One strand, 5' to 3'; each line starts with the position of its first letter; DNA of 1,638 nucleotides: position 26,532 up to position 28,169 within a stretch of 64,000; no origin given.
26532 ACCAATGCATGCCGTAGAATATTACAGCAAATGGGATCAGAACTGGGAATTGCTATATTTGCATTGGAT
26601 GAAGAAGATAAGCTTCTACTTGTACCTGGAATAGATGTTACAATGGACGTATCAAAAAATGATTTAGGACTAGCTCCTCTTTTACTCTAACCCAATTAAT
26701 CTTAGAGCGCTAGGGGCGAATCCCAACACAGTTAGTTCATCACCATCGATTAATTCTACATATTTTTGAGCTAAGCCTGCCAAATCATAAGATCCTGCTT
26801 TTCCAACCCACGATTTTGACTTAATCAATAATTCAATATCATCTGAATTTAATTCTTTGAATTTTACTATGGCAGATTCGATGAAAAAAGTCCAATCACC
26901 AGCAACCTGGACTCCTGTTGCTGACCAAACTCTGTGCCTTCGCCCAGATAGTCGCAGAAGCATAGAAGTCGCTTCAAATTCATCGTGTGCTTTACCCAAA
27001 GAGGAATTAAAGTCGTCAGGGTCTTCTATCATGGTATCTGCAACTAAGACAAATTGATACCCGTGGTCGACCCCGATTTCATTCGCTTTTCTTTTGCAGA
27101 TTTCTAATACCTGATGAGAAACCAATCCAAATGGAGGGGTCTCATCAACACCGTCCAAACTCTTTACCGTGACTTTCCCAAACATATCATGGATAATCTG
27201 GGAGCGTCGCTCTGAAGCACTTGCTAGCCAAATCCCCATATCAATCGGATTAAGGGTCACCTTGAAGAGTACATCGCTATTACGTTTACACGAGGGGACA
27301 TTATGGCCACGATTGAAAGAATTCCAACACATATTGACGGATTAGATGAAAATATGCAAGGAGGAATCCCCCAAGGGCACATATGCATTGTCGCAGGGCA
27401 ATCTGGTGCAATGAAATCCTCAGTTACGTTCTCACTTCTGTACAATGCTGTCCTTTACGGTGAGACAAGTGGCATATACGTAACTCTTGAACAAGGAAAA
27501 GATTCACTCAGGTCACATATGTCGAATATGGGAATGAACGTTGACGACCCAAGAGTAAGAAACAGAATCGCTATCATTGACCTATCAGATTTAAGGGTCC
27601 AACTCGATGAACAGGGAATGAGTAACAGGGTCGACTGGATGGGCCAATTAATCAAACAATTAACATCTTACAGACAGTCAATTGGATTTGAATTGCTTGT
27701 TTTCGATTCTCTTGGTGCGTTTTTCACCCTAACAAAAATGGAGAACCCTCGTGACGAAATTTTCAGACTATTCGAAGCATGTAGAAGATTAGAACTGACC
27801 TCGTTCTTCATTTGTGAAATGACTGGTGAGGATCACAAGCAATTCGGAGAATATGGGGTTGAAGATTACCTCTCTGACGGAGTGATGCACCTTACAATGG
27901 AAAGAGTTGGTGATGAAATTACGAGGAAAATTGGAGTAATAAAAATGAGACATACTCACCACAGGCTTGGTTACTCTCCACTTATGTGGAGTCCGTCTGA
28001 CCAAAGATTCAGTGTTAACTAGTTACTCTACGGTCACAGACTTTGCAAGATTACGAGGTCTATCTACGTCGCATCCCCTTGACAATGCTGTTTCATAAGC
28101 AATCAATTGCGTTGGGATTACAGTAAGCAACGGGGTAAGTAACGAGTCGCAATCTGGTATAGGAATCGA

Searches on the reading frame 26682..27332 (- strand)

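Call 45: search_protein_families(library=pfam, proteins=[window:26682-27332:-], max_evalue=0.00001)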
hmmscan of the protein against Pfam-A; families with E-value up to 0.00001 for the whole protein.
window:26682-27332:- (216 aa): 1 family
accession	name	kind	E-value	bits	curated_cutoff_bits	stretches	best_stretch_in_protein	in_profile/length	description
PF02545.19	Maf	-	7.3e-31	107.7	27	1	34-208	2-178/187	Maf-like protein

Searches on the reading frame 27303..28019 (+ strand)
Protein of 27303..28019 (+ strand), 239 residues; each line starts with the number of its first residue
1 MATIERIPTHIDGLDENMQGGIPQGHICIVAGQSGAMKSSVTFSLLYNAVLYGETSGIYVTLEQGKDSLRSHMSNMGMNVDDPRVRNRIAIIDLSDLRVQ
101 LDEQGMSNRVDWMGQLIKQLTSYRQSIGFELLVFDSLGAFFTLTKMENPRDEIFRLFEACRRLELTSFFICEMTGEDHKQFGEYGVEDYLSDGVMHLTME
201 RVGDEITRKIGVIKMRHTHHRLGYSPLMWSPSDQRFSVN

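Call 18: search_protein_families(library=pfam, proteins=[window:27303-28019:+], max_evalue=0.00001)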
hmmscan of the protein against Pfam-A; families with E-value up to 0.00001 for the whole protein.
window:27303-28019:+ (239 aa): 2 families
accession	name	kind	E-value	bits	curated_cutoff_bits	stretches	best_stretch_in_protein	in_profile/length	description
PF06745.19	ATPase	-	1.6e-44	152.4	26.6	1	7-226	1-216/231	KaiC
PF13481.12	AAA_25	-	1.2e-09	38.6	27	1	6-163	14-176/195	AAA domain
